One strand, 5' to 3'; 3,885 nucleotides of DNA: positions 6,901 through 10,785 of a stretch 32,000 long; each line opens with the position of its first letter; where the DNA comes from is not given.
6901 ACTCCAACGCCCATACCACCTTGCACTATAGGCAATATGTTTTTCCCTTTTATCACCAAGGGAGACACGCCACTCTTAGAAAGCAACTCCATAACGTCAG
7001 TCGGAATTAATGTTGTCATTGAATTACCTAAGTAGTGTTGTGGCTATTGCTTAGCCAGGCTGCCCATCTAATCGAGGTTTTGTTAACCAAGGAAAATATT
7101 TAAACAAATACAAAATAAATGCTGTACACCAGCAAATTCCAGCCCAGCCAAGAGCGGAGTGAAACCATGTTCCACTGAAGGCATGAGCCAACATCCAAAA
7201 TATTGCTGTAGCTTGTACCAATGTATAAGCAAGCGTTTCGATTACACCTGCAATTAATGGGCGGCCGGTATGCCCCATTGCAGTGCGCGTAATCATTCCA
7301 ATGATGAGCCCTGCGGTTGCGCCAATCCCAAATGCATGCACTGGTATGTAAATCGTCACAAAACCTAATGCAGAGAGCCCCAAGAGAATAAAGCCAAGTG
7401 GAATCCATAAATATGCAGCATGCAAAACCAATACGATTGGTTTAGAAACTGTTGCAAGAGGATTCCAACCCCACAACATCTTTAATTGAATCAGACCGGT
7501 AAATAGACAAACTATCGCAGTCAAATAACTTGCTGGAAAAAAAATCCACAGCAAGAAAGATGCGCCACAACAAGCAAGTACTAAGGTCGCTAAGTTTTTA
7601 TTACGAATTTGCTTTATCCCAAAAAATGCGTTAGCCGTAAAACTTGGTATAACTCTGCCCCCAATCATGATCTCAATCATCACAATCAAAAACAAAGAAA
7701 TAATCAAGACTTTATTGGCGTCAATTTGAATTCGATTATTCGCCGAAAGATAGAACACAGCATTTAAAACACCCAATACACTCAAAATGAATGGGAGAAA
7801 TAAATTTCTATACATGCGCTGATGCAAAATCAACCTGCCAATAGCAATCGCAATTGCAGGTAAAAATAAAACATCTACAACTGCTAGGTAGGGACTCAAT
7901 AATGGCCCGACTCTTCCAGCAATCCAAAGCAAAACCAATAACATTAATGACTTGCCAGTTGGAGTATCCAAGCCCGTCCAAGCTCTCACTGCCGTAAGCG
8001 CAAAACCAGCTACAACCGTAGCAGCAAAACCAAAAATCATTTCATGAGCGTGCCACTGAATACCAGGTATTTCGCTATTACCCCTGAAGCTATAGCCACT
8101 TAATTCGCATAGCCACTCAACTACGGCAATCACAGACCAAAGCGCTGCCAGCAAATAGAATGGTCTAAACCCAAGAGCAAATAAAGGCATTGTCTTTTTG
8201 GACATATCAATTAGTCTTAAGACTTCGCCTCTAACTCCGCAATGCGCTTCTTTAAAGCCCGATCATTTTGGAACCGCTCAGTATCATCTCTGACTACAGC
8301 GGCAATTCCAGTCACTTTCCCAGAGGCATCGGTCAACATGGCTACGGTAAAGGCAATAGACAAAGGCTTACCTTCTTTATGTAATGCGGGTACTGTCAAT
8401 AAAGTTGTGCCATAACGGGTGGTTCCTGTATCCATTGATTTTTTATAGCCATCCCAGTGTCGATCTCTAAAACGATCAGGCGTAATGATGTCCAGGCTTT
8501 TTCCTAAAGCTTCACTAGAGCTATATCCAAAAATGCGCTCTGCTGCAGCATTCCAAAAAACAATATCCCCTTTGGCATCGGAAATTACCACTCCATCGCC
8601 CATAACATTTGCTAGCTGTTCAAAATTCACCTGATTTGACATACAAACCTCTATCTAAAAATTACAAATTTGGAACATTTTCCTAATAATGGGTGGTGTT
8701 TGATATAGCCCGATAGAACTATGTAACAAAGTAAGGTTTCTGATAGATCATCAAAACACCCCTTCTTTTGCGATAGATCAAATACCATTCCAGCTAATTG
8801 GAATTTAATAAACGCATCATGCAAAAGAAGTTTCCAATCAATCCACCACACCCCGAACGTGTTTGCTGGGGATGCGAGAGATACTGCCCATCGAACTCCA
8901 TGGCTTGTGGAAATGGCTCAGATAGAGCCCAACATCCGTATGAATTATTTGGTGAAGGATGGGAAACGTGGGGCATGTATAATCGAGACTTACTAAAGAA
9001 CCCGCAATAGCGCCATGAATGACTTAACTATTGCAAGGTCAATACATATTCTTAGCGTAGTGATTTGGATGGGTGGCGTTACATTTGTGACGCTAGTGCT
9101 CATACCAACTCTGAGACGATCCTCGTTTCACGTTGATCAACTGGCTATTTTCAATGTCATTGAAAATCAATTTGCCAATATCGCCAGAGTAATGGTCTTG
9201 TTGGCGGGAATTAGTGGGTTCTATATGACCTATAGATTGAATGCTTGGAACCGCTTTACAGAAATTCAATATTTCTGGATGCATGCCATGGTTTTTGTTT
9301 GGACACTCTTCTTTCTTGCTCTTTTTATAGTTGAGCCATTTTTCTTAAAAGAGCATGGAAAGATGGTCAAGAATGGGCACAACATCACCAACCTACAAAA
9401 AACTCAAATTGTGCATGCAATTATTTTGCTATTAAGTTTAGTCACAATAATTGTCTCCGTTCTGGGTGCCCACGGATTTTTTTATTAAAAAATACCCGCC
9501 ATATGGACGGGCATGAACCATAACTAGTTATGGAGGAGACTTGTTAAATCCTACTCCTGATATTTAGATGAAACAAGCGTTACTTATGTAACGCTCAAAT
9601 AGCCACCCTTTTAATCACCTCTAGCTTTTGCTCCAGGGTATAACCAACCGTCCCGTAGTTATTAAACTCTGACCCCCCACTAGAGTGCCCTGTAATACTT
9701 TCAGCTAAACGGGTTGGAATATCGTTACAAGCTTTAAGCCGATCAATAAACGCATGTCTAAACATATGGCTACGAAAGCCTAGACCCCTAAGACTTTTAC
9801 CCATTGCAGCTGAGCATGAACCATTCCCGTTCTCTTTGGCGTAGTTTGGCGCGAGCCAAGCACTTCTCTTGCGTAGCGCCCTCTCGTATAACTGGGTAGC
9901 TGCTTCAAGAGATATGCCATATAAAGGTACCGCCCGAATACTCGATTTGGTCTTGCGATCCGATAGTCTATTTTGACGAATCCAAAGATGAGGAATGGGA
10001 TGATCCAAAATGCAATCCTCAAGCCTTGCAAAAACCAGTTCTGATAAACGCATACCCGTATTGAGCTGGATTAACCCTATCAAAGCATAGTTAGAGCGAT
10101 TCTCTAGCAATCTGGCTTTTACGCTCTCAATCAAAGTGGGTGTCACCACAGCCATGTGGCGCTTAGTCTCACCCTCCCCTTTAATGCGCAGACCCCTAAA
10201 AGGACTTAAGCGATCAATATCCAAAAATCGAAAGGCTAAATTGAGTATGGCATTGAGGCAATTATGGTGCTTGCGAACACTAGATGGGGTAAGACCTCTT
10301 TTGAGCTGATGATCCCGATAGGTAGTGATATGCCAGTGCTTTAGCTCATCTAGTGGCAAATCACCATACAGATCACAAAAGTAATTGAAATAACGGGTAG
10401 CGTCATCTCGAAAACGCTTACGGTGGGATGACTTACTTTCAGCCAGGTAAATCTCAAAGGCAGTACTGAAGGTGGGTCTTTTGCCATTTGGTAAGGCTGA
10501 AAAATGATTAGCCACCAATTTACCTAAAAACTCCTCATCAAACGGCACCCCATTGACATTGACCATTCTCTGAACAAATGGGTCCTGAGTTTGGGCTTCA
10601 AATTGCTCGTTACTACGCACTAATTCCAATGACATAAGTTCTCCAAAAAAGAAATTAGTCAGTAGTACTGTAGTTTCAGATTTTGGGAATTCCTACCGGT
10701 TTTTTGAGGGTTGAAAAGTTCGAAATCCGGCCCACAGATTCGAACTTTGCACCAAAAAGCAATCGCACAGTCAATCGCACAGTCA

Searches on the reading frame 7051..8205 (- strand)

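Call 59: search_protein_families(library=pfam, proteins=[window:7051-8205:-], max_evalue=0.001)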
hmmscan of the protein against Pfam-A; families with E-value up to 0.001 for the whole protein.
window:7051-8205:- (384 aa): 1 family
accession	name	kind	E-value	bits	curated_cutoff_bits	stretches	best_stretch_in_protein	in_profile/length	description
PF05940.17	NnrS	-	3.9e-97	326.4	28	1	7-378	1-371/371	NnrS protein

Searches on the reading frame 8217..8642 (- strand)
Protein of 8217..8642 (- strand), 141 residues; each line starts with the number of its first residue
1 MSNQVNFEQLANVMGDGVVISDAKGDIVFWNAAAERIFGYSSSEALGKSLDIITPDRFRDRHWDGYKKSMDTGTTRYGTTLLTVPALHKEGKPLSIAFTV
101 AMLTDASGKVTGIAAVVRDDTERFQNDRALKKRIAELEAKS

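Call 59: search_protein_families(library=pfam, proteins=[window:8217-8642:-], max_evalue=0.001)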
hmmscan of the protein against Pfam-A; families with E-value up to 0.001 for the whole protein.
window:8217-8642:- (141 aa): 6 families
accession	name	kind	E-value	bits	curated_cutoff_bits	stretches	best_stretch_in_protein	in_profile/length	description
PF00989.32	PAS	-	1.2e-15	57.9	22.6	1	8-119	4-112/113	PAS fold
PF13426.13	PAS_9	-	3.2e-12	47.1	27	1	16-122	2-103/103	PAS domain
PF08448.16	PAS_4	-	5.8e-12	46.3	23.1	1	14-123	4-108/110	PAS fold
PF13188.13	PAS_8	-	4.7e-10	39.4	21.8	1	7-59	3-56/65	PAS domain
PF08447.18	PAS_3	-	4.1e-07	30.6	25.6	1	27-116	1-88/89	PAS fold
PF17765.7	MLTR_LBD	-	0.00068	20.2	26.3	0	18-40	17-39/168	MmyB-like transcription regulator ligand binding domain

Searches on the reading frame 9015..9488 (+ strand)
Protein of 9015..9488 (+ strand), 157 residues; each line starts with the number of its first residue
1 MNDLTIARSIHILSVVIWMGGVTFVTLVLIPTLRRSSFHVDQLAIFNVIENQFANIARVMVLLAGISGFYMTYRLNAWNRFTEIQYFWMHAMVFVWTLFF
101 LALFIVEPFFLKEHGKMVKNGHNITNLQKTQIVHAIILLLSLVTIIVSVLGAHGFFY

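Call 59: search_protein_families(library=pfam, proteins=[window:9015-9488:+], max_evalue=0.001)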
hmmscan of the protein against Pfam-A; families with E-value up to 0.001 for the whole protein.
window:9015-9488:+ (157 aa): 2 families
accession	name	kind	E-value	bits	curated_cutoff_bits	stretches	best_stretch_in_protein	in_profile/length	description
PF05425.18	CopD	-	0.00051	20.8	32.1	1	51-150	5-105/105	Copper resistance protein D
PF03653.18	UPF0093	-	0.0007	20.3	34.2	1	8-149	9-142/146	Uncharacterised protein family (UPF0093)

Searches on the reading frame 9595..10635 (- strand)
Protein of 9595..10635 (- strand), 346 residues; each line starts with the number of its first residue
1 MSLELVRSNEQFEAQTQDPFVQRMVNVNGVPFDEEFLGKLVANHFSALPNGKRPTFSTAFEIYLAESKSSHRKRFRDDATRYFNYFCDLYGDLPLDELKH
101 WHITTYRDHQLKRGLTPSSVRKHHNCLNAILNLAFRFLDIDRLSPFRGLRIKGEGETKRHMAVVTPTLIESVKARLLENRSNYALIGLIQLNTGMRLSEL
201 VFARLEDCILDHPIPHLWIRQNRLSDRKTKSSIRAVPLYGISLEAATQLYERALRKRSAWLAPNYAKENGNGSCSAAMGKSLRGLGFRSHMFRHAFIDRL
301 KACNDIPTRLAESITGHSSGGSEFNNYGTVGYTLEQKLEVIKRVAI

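Call 59: search_protein_families(library=pfam, proteins=[window:9595-10635:-], max_evalue=0.001)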
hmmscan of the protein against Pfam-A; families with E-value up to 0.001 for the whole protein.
window:9595-10635:- (346 aa): 3 families
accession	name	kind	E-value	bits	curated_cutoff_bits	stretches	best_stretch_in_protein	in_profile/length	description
PF00589.27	Phage_integrase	-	1.2e-09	38.6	27.1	1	183-327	24-165/172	Phage integrase family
PF13102.12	Phage_int_SAM_5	-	8.1e-06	26.6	22.3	1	55-136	1-84/98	Phage integrase SAM-like domain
PF24624.1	Int_N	-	0.00075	20.6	27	0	77-150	24-97/100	Phage integrase, N-terminal domain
